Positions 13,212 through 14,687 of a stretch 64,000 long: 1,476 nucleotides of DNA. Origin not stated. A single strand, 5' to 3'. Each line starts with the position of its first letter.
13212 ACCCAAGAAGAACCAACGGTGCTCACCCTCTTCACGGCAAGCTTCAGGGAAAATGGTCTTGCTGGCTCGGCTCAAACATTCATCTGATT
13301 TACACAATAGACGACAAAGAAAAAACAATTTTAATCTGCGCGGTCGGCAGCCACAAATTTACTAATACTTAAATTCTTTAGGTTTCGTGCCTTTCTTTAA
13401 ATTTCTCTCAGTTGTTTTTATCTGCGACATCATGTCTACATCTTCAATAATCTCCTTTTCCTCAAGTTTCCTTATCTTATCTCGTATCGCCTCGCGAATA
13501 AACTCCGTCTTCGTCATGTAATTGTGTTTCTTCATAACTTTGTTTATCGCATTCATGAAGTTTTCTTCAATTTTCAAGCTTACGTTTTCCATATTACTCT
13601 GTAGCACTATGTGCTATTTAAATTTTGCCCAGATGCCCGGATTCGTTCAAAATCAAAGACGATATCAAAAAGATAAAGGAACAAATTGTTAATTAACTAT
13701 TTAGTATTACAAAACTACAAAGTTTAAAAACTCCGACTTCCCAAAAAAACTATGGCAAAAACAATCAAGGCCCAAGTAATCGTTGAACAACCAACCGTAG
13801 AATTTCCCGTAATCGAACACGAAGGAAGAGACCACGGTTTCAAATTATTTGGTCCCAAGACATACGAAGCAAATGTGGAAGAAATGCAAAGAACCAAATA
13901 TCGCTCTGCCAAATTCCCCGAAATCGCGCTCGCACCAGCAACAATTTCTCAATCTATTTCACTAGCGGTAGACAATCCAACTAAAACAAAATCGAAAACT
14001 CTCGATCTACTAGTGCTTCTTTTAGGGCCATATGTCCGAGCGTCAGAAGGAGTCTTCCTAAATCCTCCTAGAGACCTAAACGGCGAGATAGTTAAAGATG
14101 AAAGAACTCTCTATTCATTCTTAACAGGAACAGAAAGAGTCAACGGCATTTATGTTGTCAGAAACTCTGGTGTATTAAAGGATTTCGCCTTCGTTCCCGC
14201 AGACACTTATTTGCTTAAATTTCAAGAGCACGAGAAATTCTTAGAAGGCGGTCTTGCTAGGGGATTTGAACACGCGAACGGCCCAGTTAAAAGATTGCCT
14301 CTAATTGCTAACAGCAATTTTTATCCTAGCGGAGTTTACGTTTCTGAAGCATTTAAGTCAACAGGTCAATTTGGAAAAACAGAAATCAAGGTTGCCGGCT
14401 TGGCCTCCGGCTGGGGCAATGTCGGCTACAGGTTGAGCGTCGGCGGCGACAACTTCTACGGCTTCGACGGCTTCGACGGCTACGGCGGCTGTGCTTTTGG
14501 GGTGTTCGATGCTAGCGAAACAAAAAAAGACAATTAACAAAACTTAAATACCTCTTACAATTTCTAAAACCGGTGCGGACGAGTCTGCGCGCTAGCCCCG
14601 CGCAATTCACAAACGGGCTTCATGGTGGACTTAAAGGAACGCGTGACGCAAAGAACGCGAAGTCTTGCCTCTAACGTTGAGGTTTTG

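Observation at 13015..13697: RelE/RHH cassette bracketed by ~50-nt direct repeats derived from the 3' end of a small gene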

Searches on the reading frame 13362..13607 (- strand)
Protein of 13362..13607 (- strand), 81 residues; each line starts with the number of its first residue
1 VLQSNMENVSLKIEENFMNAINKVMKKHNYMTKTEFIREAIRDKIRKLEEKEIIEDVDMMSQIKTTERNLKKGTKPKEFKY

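Call 6: search_protein_families(library=pfam, proteins=[window:13362-13607:-], max_evalue=1)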
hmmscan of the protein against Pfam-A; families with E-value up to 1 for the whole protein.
window:13362-13607:- (81 aa): 8 families
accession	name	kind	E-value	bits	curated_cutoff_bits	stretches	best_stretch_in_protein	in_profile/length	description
PF01402.27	RHH_1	-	0.00077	19.8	20.5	1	9-46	2-38/39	Ribbon-helix-helix protein, copG family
PF17482.7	Phage_sheath_1C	-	0.00098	19.6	26.9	1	13-72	18-79/104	Phage tail sheath C-terminal domain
PF09957.15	VapB_antitoxin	-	0.0047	17.2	23.4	1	20-55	11-46/47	Bacterial antitoxin of type II TA system, VapB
PF10007.15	DUF2250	-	0.01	16.3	24.4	1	27-73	25-70/93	Uncharacterized protein conserved in archaea (DUF2250)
PF15186.11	TEX13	-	0.018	15.2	27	1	22-76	84-138/150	Testis-expressed sequence 13 protein family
PF00356.27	LacI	-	0.04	14.2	27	1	10-31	23-44/46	Bacterial regulatory proteins, lacI family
PF17723.7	RHH_8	-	0.049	14.2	25.4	1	7-50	4-47/119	Ribbon-Helix-Helix transcriptional regulator family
PF12441.14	CopG_antitoxin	-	0.11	13.7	28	1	2-43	38-78/79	CopG antitoxin of type II toxin-antitoxin system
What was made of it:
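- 13362..13592 (-): RHH (CopG/Arc/MetJ-type) gene, 76 aa: putative antitoxin and autorepressor. Its 3' end overlaps the RelE 3' end by 11 nt (13362-13372). Pfam RHH_1 E=7.7e-4 (19.8 bits, cutoff 20.5; call 6).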

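Call 30: find_homologous_proteins(query=window:13362-13607:-, max_evalue=0.001)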
Query window:13362-13607:- (81 aa): 542 proteins with E <= 0.001 among 544 candidates; the best 120 are listed.
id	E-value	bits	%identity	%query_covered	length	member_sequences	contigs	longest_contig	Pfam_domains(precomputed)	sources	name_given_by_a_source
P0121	3.6e-39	149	100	94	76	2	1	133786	-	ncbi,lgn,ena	-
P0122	2.9e-35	137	89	94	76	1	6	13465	PF01402.28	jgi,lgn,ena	-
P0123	5.8e-35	136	88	94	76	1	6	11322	PF01402.28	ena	-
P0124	1.2e-33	131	86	94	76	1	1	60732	-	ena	-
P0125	3.3e-33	130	87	94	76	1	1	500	-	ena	-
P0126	5.1e-33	129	81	100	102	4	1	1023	-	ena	-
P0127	5.7e-33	129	84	94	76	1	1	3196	-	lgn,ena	-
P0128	2.0e-32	128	80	100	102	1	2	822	-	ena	-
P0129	9.5e-32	125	84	94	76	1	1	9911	-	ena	-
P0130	1.2e-31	125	78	94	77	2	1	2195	-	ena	-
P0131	2.8e-31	124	80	94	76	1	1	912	PF26688.1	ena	-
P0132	3.1e-31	124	79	94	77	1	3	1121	-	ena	-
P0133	1.3e-30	122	76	94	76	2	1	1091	-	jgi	-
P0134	9.1e-30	119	80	94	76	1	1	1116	-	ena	-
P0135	1.7e-29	118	76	94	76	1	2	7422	-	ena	-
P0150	1.7e-28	115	84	84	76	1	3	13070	PF01402.28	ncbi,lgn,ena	-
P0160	1.0e-27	113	80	94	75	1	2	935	PF26688.1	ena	-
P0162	1.4e-27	112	80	94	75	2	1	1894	PF26688.1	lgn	-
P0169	2.4e-27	112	75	94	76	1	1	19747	PF01402.28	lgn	-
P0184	6.9e-27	110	78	94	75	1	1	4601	PF26688.1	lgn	-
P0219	3.1e-26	108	75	100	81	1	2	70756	PF01402.28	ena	-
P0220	3.2e-26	108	75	100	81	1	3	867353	PF01402.28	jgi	-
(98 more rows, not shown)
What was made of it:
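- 13362..13592 (-): Homologues are named CopG/Arc/MetJ or RHH and called as 75-76 aa (call 30).
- On Ribbon-helix-helix (CopG/Arc/MetJ) DNA-binding proteins, PF01402: Several homologues carry precomputed PF01402 or PF26688 and are named CopG/Arc/MetJ (call 30).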

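Call 41: search_protein_families(library=ncbifam, proteins=[window:13362-13592:-], max_evalue=0.1)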
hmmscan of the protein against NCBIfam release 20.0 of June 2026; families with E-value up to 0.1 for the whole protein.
window:13362-13592:- (76 aa): 11 families
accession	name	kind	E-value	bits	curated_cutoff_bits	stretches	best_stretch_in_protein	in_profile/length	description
NF002815.0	PRK02967.1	equivalog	3.6e-05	23.8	83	1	1-52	1-54/139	nickel-responsive transcriptional regulator NikR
NF053762.1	aCcr1_fam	equivalog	0.00018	21.3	60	1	4-37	3-35/38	aCcr1 family cell cycle regulator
NF001884.0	PRK00630.1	subfamily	0.00024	21.2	119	1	5-46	14-55/148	nickel responsive regulator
NF003381.0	PRK04460.1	equivalog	0.00024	21.2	105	1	4-47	7-50/139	nickel-responsive transcriptional regulator NikR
NF002169.0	PRK01002.1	subfamily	0.00064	19.7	111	1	1-44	4-47/141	nickel responsive regulator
NF058555.1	TransRegCdrSHalo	equivalog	0.00064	19.7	100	1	1-45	1-45/61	transcriptional regulator CdrS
TIGR02793.1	nikR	equivalog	0.0045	17.3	175.45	1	4-47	3-46/129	nickel-responsive transcriptional regulator NikR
TIGR03714.1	secA2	equivalog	0.0089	14.3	930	1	12-76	681-746/762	accessory Sec system translocase SecA2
NF008671.0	PRK11675.1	equivalog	0.026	14.9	62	1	3-45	52-93/95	LexA regulated protein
NF050799.1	TA_anti_VapB_Sulfo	equivalog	0.034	14.7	60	1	5-63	3-57/69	type II toxin-antitoxin system VapB family antitoxin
NF007699.1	PRK10381.1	equivalog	0.069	12.1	300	1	7-70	102-165/368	LPS O-antigen length regulator Wzz(fepE)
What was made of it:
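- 13362..13592 (-): NikR-N/aCcr1/VapB-type RHH hits (call 41).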

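Call 46: find_encoding_contigs(protein=P0122, flank=3500, max_places=6)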
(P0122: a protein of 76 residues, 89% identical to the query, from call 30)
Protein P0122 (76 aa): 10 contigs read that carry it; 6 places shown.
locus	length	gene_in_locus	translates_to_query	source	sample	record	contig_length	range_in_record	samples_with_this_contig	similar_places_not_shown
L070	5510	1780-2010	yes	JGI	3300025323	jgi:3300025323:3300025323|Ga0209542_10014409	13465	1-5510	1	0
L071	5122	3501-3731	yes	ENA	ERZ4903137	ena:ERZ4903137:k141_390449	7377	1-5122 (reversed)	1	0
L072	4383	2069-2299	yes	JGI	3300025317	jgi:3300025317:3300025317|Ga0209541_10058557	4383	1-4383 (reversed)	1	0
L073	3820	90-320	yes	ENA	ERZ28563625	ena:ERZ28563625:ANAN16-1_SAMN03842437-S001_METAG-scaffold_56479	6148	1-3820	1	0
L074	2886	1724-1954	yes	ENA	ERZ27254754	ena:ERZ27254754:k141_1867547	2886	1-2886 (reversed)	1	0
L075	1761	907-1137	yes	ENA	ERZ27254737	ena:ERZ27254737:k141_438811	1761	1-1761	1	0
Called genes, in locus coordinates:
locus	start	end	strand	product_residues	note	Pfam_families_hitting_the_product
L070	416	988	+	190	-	-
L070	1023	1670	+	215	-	-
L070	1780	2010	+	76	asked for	PF01402:RHH_1 (faint)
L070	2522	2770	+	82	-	PF26688:RHH_12 (weak)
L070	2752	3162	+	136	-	PF01850:PIN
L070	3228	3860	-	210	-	PF09335:VTT_dom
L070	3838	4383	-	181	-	-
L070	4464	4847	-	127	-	-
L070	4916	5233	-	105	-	-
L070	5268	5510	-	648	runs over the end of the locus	PF07705:CARDB (faint), PF16116:DUF4832 (faint), PF14524:Wzt_C (faint), PF14734:DUF4469 (faint)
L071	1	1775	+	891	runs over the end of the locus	PF05124:S_layer_C (weak)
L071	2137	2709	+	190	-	-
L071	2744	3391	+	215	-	-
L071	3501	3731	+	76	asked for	PF01402:RHH_1 (faint)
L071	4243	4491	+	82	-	PF26688:RHH_12 (weak)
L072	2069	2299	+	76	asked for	PF01402:RHH_1 (faint)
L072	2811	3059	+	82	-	PF26688:RHH_12 (weak)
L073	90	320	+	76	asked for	PF01402:RHH_1 (faint)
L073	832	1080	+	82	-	PF26688:RHH_12 (weak)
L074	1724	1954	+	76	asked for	PF01402:RHH_1 (faint)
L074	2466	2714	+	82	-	PF26688:RHH_12 (weak)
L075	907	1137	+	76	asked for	PF01402:RHH_1 (faint)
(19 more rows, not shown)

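Call 47: find_encoding_contigs(protein=P0124, flank=3500, max_places=3)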
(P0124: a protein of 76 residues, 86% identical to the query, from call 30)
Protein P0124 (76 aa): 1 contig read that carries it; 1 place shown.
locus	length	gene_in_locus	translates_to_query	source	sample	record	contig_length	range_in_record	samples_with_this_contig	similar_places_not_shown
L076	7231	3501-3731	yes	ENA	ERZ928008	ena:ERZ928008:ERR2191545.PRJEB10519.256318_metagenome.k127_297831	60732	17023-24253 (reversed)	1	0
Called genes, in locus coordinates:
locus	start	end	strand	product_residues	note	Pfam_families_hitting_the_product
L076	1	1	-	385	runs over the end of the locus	PF00149:Metallophos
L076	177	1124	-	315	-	-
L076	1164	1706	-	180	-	-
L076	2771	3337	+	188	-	PF00583:Acetyltransf_1 (weak)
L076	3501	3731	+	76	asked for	-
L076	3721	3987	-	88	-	PF15738:YafQ_toxin (weak)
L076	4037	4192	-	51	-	-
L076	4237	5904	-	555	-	PF03485:Arg_tRNA_synt_N, PF00750:tRNA-synt_1d, PF05746:DALR_1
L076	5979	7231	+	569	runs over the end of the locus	-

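Call 55: find_encoding_contigs(protein=P0123, flank=3500, max_places=6)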
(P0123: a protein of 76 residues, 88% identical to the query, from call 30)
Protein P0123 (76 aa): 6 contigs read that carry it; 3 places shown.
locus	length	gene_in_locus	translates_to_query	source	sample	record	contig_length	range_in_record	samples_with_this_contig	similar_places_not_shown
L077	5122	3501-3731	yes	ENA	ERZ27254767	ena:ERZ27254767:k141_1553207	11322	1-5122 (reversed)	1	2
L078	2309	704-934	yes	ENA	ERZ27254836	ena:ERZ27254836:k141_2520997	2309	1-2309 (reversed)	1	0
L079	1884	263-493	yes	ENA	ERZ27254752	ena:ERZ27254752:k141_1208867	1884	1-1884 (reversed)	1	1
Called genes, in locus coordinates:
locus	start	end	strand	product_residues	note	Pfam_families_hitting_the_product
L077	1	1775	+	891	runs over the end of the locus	PF05124:S_layer_C (weak)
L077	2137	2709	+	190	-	-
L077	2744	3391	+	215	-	-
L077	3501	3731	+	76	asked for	PF01402:RHH_1 (faint)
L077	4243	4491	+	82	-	PF26688:RHH_12 (weak)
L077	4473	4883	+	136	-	PF01850:PIN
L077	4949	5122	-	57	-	?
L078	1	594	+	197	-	?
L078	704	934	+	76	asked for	PF01402:RHH_1 (faint)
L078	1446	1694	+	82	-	PF26688:RHH_12 (weak)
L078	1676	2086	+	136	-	PF01850:PIN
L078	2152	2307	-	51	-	?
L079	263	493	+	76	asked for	PF01402:RHH_1 (faint)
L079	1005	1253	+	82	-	PF26688:RHH_12 (weak)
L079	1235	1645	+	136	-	PF01850:PIN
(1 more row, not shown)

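Call 56: find_encoding_contigs(protein=P0129, flank=3500, max_places=4)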
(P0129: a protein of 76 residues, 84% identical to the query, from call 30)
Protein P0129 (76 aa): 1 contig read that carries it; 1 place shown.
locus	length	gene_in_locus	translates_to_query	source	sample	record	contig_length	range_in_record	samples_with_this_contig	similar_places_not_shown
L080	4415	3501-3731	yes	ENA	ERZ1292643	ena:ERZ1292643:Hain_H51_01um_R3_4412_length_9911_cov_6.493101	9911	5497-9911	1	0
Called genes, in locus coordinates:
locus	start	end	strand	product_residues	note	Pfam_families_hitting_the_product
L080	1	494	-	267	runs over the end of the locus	-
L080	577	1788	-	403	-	PF27218:MJ0043_C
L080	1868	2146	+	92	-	-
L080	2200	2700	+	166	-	PF00334:NDK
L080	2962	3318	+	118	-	-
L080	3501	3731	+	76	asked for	-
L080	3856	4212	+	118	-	-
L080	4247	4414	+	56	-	?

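Call 60: search_solved_structures(query=window:13362-13592:-, max_evalue=0.1)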
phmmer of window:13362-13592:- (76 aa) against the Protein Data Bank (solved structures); distinct sequences matched with E-value up to 0.1: 0.
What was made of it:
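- On Ribbon-helix-helix (CopG/Arc/MetJ) DNA-binding proteins, PF01402: No PDB sequence hit (call 60).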

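Call 85: predict_structure(alignment_id=A4)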
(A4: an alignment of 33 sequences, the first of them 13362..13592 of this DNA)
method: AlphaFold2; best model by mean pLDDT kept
length: 76 residues; sequences in the alignment: 33
mean_pLDDT: 74.9   pTM: 0.38
mean pLDDT of the five models: 74.9, 72.2, 67.0, 65.8, 64.4
residues with pLDDT >= 90: 0; 70-90: 61; 50-70: 13; < 50: 2
segments of 3 or more residues with pLDDT < 50: none
pLDDT, mean of each block of 10 residues (from residue 1): 66 82 78 81 78 77 74 55
secondary structure, 60 per line:
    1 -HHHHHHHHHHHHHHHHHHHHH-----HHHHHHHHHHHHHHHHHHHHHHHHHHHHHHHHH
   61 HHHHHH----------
elements in order: H2-22 H28-66
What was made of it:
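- On Ribbon-helix-helix (CopG/Arc/MetJ) DNA-binding proteins, PF01402: The monomer AF2 model has pLDDT 74.9 and pTM 0.38, with the strand modelled as helix (call 85).
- Tried and rejected: The monomer model is uninformative (call 85), and there is no PDB sequence relative (call 60).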

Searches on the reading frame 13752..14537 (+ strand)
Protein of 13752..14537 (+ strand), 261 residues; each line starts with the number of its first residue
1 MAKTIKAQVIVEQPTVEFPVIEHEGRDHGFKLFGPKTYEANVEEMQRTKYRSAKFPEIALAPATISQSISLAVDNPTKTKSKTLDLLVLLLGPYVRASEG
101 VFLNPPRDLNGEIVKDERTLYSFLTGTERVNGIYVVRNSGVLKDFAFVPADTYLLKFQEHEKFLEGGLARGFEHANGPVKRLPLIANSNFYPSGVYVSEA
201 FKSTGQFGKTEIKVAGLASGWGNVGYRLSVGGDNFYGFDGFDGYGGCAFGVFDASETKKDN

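Call 6: search_protein_families(library=pfam, proteins=[window:13752-14537:+], max_evalue=1)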
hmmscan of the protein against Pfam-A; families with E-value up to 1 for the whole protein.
window:13752-14537:+ (261 aa): 0 families

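Call 40: find_homologous_proteins(query=window:13752-14537:+, max_evalue=0.001)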
Query window:13752-14537:+ (261 aa): 9 proteins with E <= 0.001 among 808 candidates.
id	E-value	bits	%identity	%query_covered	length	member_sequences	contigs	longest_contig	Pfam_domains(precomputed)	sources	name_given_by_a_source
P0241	1.0e-171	587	100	100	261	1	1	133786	-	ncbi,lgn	-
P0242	4.1e-78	281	59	97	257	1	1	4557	-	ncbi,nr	ncbi:hypothetical protein HY450_03035 [Candidatus Pacearchaeota archaeon]|nr:hypothetical protein [C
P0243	5.7e-78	280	56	97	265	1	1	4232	-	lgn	-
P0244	5.1e-71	257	59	91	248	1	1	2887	-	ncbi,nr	ncbi:hypothetical protein HY450_01315 [Candidatus Pacearchaeota archaeon]|nr:hypothetical protein [C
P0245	1.0e-29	122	39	86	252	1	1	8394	-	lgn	-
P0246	2.6e-28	117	37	98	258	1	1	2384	-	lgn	-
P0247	1.4e-26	112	36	94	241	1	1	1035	-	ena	-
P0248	3.0e-23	101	38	86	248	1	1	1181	-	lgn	-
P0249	5.1e-20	90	33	89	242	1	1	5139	-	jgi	-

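Call 41: search_protein_families(library=ncbifam, proteins=[window:13752-14537:+], max_evalue=0.1)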
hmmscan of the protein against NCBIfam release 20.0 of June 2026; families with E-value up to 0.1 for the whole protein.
window:13752-14537:+ (261 aa): 0 families
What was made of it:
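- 13752..14537 (+): p261: variable cargo gene of unknown function between copy 2 and the SRP RNA. L076 has an acetyltransferase here instead. No Pfam or NCBIfam hit (calls 6, 41).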

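Call 42: find_encoding_contigs(protein=P0242, flank=4000, max_places=3)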
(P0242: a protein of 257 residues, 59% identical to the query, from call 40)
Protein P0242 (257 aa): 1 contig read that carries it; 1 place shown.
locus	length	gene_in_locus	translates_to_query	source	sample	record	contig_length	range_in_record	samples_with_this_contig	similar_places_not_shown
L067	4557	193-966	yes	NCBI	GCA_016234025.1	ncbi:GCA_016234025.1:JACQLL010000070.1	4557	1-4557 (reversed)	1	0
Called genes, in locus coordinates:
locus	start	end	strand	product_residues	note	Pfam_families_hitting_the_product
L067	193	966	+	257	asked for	-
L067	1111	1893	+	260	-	PF04015:DUF362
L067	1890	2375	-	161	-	-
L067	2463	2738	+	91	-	PF00708:Acylphosphatase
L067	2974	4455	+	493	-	PF01336:tRNA_anti-codon, PF00152:tRNA-synt_2, PF01409:tRNA-synt_2d (faint)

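Call 43: find_encoding_contigs(protein=P0243, flank=4000, max_places=3)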
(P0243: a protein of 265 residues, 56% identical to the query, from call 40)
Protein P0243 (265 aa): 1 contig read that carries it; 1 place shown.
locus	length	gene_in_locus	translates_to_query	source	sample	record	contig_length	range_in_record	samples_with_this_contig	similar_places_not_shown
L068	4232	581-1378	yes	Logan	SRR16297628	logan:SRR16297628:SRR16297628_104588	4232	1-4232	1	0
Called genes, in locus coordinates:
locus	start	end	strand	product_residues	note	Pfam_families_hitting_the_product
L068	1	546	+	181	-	?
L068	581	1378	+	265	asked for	-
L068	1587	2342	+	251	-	-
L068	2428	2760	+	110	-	-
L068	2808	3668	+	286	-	PF00318:Ribosomal_S2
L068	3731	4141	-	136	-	-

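Call 44: find_encoding_contigs(protein=P0244, flank=4000, max_places=3)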
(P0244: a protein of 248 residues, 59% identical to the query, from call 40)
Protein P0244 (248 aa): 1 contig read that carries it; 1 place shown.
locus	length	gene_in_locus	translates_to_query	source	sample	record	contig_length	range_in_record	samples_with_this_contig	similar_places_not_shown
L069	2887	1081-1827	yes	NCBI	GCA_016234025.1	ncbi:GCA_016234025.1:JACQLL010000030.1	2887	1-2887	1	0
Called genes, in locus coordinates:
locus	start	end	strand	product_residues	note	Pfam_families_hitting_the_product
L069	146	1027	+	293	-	PF21238:Pus10_C (weak), PF01509:TruB_N, PF16198:TruB_C_2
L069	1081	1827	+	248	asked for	-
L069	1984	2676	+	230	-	PF25199:nSTAND_NTPase5 (faint), PF02463:SMC_N (faint), PF00005:ABC_tran, PF13304:AAA_21 (weak)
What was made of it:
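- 13752..14537 (+): Only 8 homologues, the closest at 59%, in unrelated contexts (calls 40, 42-44).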
